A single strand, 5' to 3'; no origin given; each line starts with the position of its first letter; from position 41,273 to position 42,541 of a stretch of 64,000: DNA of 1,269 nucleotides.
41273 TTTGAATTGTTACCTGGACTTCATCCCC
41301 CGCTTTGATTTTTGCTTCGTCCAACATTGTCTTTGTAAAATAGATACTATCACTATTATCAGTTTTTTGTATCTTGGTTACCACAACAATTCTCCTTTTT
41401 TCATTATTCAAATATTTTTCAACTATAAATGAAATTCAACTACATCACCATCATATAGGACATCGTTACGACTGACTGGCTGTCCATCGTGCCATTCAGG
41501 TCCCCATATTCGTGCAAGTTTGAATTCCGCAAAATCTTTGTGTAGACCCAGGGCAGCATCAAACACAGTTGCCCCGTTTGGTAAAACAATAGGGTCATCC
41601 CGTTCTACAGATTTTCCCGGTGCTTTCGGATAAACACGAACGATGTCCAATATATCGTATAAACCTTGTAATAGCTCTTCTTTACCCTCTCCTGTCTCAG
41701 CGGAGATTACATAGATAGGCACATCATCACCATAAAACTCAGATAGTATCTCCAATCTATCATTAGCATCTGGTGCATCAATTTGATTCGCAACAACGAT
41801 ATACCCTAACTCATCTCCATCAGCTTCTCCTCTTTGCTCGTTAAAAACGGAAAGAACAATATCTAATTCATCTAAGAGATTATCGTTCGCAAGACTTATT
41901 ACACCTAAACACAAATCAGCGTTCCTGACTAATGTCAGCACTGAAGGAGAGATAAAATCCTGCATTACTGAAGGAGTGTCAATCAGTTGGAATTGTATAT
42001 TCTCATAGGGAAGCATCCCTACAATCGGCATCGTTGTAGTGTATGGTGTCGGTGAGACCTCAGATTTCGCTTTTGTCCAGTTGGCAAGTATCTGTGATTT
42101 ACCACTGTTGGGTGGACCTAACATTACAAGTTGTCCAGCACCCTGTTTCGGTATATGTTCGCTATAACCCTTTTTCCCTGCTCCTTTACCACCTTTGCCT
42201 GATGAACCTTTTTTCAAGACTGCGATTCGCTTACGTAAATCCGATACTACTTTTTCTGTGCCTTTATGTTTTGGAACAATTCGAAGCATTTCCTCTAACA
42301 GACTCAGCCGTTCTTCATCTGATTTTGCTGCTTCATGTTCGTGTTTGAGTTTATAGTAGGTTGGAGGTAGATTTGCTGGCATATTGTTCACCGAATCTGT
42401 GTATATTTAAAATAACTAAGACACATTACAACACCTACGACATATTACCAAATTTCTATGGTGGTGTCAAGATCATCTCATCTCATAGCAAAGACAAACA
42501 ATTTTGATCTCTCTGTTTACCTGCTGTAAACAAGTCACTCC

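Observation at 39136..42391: vWA protein - mazEF - degenerate DRG-like GTPase gene string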

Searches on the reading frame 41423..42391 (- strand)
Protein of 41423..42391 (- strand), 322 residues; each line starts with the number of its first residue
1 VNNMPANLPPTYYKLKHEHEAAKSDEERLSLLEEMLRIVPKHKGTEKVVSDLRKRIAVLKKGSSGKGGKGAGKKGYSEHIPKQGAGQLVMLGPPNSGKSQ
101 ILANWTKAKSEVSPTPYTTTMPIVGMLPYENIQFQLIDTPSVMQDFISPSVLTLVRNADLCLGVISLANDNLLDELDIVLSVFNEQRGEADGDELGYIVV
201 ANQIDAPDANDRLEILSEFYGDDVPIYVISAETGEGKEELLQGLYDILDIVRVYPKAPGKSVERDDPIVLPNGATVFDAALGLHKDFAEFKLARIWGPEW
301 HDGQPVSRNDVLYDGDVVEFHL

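Call 3: search_protein_families(library=pfam, proteins=[window:41423-42391:-], max_evalue=0.01)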
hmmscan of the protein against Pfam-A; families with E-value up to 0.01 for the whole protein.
window:41423-42391:- (322 aa): 5 families
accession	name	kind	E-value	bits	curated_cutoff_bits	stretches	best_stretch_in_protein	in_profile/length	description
PF01926.29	MMR_HSR1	-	1.5e-13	51.2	21.9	1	88-181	2-97/113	50S ribosome-binding GTPase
PF02824.27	TGS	-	2e-10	41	22.2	1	252-320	2-58/60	TGS domain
PF02421.24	FeoB_N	-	2.4e-05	24.3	27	1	88-142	3-57/156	Ferrous iron transport protein B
PF00025.27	Arf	-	0.00053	19.9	22.3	1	86-242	15-168/174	ADP-ribosylation factor family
PF00009.33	GTP_EFTU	-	0.00082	19.4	26.5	1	128-247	65-185/188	Elongation factor Tu GTP binding domain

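Call 4: search_protein_families(library=ncbifam, proteins=[window:41423-42391:-], max_evalue=0.01)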
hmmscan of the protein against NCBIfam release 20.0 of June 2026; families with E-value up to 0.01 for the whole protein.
window:41423-42391:- (322 aa): 17 families
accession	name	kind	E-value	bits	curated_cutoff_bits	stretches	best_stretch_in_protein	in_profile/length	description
NF008955.0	PRK12297.1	equivalog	2.4e-14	53.1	406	1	90-255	164-335/429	GTPase ObgE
TIGR02729.1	Obg_CgtA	equivalog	1.2e-13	50.8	280.25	1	89-248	161-328/329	Obg family GTPase CgtA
NF008956.1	PRK12299.1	equivalog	2e-11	43.5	300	1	90-248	163-325/327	GTPase ObgE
NF000908.1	PRK00089.1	equivalog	3.7e-11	42.8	237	1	86-249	4-168/291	GTPase Era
NF008954.1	PRK12296.1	equivalog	4.4e-11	41.9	377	2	175-254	265-345/470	GTPase ObgE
TIGR00231.1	small_GTP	domain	9.5e-11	41.7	42.5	1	87-240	5-158/164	GTP-binding protein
NF007171.0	PRK09602.1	subfamily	2.8e-09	36.3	387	1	88-126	5-43/397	YchF-related putative GTPase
TIGR03594.1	GTPase_EngA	equivalog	1.2e-07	31.1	306.7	1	88-244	3-156/432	ribosome biogenesis GTPase Der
TIGR00436.1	era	equivalog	1e-05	25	116.25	1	89-168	4-90/270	GTPase Era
TIGR03156.1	GTP_HflX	equivalog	1.1e-05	24.5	216.75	1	83-244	187-347/351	GTPase HflX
NF008280.0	PRK11058.1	equivalog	0.00013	20.9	441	1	90-248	202-361/426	ribosome rescue GTPase HflX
NF002828.0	PRK03003.1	equivalog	0.00056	18.6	631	0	82-142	210-271/477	ribosome biogenesis GTPase Der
TIGR03596.1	GTPase_YlqF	equivalog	0.00083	18.8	208.2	0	87-145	120-176/276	ribosome biogenesis GTPase YlqF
TIGR00437.1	feoB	equivalog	0.00083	18.2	315.65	1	92-142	1-51/594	ferrous iron transport protein B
TIGR03918.1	GTP_HydF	equivalog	0.001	18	325.55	1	87-250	9-169/392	[FeFe] hydrogenase H-cluster maturation GTPase HydF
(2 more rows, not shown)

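Call 5: search_solved_structures(query=window:41423-42391:-, max_evalue=0.001, show_alignments=3)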
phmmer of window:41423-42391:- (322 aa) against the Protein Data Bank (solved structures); distinct sequences matched with E-value up to 0.001: 16.
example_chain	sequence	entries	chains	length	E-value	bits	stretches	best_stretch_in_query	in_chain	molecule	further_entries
7nrc_So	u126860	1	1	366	2.8e-23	85.7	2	29-166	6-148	Ribosome-interacting GTPase 2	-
4a9a_A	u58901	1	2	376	1.3e-19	73.7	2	17-144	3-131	RIBOSOME-INTERACTING GTPASE 1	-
7rr5_R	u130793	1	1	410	3.5e-18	69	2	27-144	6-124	Ribosome-interacting GTPase 1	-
1lnz_A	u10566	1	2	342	8.9e-12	47.9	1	87-248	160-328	SPO0B-associated GTP-binding protein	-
7o9k_G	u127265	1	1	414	1.6e-11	47.1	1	81-249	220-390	Mitochondrial ribosome-associated GTPase 2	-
7odt_t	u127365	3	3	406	1.7e-11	47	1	81-249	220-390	Mitochondrial ribosome-associated GTPase 2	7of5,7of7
2eki_A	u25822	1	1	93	7.1e-08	35.1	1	246-319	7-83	Developmentally-regulated GTP-binding protein 1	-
2e87_A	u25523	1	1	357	1e-07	34.6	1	88-236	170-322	Hypothetical protein PH1320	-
4csu_9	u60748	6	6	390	6.2e-07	32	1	88-249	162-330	GTPASE OBGE/CGTA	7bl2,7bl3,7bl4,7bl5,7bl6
5m04_A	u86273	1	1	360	7.9e-07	31.7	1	88-241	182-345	GTPase ObgE/CgtA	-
1udx_A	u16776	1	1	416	8.1e-07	31.7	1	88-250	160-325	the GTP-binding protein Obg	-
8i9r_CH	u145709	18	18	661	5.4e-06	28.9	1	88-145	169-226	Nucleolar GTP-binding protein 1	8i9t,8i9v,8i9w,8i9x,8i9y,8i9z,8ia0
6lss_4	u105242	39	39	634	9.5e-06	28.1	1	87-145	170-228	Nucleolar GTP-binding protein 1 | GTP-binding protein 4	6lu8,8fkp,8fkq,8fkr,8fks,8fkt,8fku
8esq_b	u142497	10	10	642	1.5e-05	27.4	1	87-144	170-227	Probable nucleolar GTP-binding protein 1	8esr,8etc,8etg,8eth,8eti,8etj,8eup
3jct_b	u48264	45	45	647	2.4e-05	26.8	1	87-144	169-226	Nucleolar GTP-binding protein 1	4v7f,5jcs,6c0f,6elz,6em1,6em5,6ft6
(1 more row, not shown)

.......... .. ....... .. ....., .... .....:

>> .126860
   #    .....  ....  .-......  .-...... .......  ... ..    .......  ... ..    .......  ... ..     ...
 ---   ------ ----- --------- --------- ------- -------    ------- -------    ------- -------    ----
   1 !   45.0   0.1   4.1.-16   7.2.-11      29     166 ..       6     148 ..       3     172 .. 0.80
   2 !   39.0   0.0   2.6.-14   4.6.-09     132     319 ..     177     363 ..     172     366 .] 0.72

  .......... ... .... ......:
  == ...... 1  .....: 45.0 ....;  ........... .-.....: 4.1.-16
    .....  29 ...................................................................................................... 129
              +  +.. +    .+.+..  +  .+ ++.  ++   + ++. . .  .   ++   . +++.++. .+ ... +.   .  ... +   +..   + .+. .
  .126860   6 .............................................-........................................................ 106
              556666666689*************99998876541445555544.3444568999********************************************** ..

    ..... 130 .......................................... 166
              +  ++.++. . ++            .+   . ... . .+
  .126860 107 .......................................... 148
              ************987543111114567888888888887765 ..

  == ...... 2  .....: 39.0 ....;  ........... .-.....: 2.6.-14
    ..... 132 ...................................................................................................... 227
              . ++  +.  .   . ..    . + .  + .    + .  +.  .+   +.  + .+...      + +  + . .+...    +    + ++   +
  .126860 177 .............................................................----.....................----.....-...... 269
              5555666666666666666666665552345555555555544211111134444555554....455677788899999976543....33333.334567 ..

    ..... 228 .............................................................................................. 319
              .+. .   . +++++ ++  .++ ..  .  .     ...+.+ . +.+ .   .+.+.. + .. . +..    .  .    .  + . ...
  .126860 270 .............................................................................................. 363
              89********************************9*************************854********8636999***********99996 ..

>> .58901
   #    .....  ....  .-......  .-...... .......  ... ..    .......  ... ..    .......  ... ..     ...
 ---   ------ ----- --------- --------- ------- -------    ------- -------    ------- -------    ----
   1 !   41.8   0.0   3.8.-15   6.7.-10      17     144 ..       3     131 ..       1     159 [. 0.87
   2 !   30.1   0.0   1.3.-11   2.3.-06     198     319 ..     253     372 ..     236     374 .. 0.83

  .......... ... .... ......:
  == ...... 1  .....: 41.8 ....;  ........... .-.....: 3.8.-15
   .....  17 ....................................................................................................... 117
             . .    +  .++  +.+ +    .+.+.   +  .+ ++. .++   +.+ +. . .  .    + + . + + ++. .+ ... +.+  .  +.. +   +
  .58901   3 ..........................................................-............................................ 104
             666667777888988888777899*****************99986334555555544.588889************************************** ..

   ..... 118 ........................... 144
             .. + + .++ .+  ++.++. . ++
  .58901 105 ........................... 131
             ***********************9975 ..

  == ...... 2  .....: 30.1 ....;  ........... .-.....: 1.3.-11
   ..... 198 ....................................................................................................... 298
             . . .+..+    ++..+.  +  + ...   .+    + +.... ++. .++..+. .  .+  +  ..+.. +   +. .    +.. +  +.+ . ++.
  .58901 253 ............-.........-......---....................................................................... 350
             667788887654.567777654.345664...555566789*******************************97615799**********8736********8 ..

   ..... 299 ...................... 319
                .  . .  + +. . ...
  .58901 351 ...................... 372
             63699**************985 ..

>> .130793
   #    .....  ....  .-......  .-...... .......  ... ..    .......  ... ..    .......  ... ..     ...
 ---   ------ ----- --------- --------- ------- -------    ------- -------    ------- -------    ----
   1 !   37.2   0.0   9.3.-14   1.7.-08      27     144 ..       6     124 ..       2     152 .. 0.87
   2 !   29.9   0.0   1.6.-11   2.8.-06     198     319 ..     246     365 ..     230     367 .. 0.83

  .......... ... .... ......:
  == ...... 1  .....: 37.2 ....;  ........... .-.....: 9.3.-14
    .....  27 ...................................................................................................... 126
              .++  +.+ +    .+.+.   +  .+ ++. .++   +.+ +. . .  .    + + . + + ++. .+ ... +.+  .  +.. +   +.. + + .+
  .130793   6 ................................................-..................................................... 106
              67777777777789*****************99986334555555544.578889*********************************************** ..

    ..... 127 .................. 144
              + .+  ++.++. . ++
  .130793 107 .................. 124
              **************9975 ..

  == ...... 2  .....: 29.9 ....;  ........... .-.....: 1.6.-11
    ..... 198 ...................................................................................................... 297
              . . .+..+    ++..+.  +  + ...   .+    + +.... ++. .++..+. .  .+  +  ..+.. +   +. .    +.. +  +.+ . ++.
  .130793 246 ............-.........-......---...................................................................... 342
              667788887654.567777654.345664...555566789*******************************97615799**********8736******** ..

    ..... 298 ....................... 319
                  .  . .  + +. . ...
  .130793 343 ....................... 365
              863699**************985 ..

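Call 6: find_homologous_proteins(query=window:41423-42391:-)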
Query window:41423-42391:- (322 aa): 6813 proteins with E <= 0.001 among 8000 candidates; the best 120 are listed.
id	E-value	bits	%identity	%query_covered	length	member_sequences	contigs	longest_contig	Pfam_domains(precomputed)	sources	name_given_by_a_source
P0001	7.0e-211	717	100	99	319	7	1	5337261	PF02824.28,PF01926.30,PF02421.25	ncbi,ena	-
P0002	3.4e-197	672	94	99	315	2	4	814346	PF02824.28,PF01926.30,PF02421.25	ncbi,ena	-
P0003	1.6e-195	667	92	99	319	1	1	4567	PF02824.28,PF01926.30,PF02421.25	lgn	-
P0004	6.0e-193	658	90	99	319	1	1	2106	PF02824.28,PF01926.30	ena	-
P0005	1.5e-192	657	92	99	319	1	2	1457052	PF02824.28,PF01926.30,PF02421.25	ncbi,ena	-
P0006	2.9e-190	649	90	99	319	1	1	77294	PF02824.28,PF01926.30,PF02421.25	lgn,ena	-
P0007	7.6e-190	648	89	99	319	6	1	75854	PF02824.28,PF01926.30,PF02421.25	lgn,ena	-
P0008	1.5e-189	647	89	99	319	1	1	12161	PF02824.28,PF01926.30,PF02421.25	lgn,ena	-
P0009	1.2e-188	644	88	99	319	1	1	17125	PF02824.28,PF01926.30,PF02421.25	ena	-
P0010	3.6e-188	642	89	99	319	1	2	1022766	PF02824.28,PF01926.30,PF02421.25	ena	-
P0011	1.5e-187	640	89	99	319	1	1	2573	PF02824.28,PF01926.30,PF02421.25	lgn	-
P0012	2.1e-187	640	89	99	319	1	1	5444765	PF02824.28,PF01926.30,PF02421.25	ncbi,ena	-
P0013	7.8e-187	638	89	99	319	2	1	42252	PF02824.28,PF01926.30,PF02421.25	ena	-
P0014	5.0e-186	635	88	99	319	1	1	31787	PF02824.28,PF01926.30,PF02421.25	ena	-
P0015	7.4e-186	635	87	99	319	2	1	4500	PF02824.28,PF01926.30,PF02421.25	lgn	-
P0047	3.2e-165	567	78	99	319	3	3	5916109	PF02824.28,PF01926.30,PF00025.28,PF02421.25,PF00009.34,PF00071.29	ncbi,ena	-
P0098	6.9e-153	526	71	99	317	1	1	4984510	PF02824.28,PF01926.30,PF02421.25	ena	-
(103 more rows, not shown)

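Call 8: find_encoding_contigs(protein=P0001, flank=10000, max_places=3)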
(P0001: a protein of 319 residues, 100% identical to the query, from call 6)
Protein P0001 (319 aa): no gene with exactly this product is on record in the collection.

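Call 9: find_encoding_contigs(protein=P0012, flank=10000, max_places=3)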
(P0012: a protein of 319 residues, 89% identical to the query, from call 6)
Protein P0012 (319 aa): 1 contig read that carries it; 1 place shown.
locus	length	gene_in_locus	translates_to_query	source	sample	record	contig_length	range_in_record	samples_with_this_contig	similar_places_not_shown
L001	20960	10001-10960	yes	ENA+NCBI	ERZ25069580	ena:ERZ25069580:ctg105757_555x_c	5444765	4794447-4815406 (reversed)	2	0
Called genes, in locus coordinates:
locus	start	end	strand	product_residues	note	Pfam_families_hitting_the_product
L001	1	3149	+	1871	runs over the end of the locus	PF04997:RNA_pol_Rpb1_1, PF00623:RNA_pol_Rpb1_2, PF04983:RNA_pol_Rpb1_3, PF05000:RNA_pol_Rpb1_4 (weak), PF04998:RNA_pol_Rpb1_5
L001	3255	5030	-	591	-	PF00501:AMP-binding, PF23562:AMP-binding_C_3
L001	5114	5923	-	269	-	PF05721:PhyH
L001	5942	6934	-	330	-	PF01370:Epimerase, PF13460:NAD_binding_10, PF16363:GDP_Man_Dehyd (weak)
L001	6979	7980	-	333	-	-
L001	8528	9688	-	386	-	PF00009:GTP_EFTU, PF03143:GTP_EFTU_D3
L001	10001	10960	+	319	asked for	PF01926:MMR_HSR1, PF02421:FeoB_N (weak), PF02824:TGS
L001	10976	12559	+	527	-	PF00092:VWA, PF13519:VWA_2 (weak), PF25106:VWA_4, PF00362:Integrin_beta (weak)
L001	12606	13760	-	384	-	PF13551:HTH_29 (faint), PF13518:HTH_28 (weak), PF13565:HTH_32, PF13358:DDE_3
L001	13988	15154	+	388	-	PF01546:Peptidase_M20, PF07687:M20_dimer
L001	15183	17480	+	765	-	PF13432:TPR_16, PF14559:TPR_19 (weak), PF09976:TPR_21 (weak), PF13414:TPR_11 (weak), PF13424:TPR_12 (weak), PF13432:TPR_16, PF14559:TPR_19 (weak), PF00515:TPR_1 (weak), +26 more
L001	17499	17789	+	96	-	-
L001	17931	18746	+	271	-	-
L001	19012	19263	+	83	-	-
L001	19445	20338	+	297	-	PF13483:Lactamase_B_3, PF12706:Lactamase_B_2 (weak)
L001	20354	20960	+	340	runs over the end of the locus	PF01408:GFO_IDH_MocA, PF22725:GFO_IDH_MocA_C3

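Call 10: find_encoding_contigs(protein=P0047, flank=8000, max_places=2)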
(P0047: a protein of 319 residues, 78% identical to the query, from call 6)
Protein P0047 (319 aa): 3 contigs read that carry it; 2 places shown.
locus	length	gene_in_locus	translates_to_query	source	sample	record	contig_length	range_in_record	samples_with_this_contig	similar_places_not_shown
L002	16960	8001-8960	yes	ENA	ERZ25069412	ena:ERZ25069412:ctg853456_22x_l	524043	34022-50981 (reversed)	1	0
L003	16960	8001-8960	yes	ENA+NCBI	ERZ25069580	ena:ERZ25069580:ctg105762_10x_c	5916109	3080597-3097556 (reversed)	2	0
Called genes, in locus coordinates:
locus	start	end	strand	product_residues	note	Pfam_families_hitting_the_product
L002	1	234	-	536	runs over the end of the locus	PF23357:DUF7088, PF09822:ABC_transp_aux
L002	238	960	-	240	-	PF13346:ABC2_membrane_5 (faint), PF12730:ABC2_membrane_4 (weak), PF12698:ABC2_membrane_3, PF12679:ABC2_membrane_2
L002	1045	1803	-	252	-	PF06778:Chlor_dismutase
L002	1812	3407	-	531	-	PF00004:AAA, PF07724:AAA_2, PF10431:ClpB_D2-small (faint)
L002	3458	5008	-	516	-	PF09861:Lar_N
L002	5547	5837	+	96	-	PF14903:WG_beta_rep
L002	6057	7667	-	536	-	PF04389:Peptidase_M28, PF01546:Peptidase_M20 (weak)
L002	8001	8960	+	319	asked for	PF00025:Arf, PF00009:GTP_EFTU (faint), PF00071:Ras (faint), PF01926:MMR_HSR1, PF02421:FeoB_N (weak), PF02824:TGS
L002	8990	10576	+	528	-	PF00092:VWA, PF25106:VWA_4, PF00362:Integrin_beta (weak)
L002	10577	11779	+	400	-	PF01546:Peptidase_M20, PF07687:M20_dimer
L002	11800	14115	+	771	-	PF14561:TPR_20 (faint), PF24575:TPR_Slam (faint), PF25058:ARM_TT21 (faint), PF09976:TPR_21 (weak), PF13429:TPR_15 (weak), PF23914:TPR_CcmH_CycH (weak), PF14559:TPR_19 (weak), PF00515:TPR_1 (weak), +20 more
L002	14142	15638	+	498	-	PF01839:FG-GAP (faint), PF13517:FG-GAP_3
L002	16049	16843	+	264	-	PF05685:Uma2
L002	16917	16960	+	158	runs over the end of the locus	-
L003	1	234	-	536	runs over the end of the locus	PF23357:DUF7088, PF09822:ABC_transp_aux, PF23355:IFT52_GIFT (faint)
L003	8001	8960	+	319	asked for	PF00025:Arf, PF00009:GTP_EFTU (faint), PF00071:Ras (faint), PF01926:MMR_HSR1, PF02421:FeoB_N (weak), PF02824:TGS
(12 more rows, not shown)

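Call 11: find_encoding_contigs(protein=P0098, flank=8000, max_places=2)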
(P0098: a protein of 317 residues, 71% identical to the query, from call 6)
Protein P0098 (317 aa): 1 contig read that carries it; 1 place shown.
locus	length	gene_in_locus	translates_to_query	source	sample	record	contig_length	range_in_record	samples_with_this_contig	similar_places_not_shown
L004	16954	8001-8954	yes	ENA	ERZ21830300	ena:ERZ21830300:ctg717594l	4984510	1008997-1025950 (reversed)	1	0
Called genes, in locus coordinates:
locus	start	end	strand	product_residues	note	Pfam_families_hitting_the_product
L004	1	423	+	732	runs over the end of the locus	PF05547:Peptidase_M6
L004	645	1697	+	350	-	-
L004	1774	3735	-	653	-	PF00270:DEAD (weak), PF04851:ResIII (faint), PF06733:DEAD_2, PF13307:Helicase_C_2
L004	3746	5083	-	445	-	PF00089:Trypsin, PF13365:Trypsin_2, PF00595:PDZ (weak), PF13180:PDZ_2, PF17820:PDZ_6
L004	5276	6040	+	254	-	PF05685:Uma2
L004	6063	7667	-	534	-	PF04389:Peptidase_M28, PF01546:Peptidase_M20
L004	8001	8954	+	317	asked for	PF01926:MMR_HSR1, PF02421:FeoB_N (faint), PF02824:TGS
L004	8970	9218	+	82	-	-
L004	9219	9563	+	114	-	PF02452:PemK_toxin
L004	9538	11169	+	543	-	PF00092:VWA, PF00362:Integrin_beta (faint), PF13519:VWA_2 (weak), PF25106:VWA_4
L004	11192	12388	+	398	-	PF01546:Peptidase_M20, PF07687:M20_dimer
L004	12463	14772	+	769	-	PF13432:TPR_16 (weak), PF13424:TPR_12 (weak), PF13429:TPR_15 (weak), PF00515:TPR_1 (weak), PF07719:TPR_2 (weak), PF13414:TPR_11 (weak), PF13424:TPR_12 (weak), PF13432:TPR_16 (weak), +21 more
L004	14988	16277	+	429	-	PF04055:Radical_SAM, PF13186:SPASM, PF02810:SEC-C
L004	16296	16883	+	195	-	PF06414:Zeta_toxin, PF13671:AAA_33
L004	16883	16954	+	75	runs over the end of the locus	-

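Call 31: search_protein_families(library=padloc, proteins=[window:41423-42382:-], max_evalue=0.01)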
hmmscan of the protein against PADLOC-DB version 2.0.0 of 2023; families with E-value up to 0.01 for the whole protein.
window:41423-42382:- (319 aa): 0 families
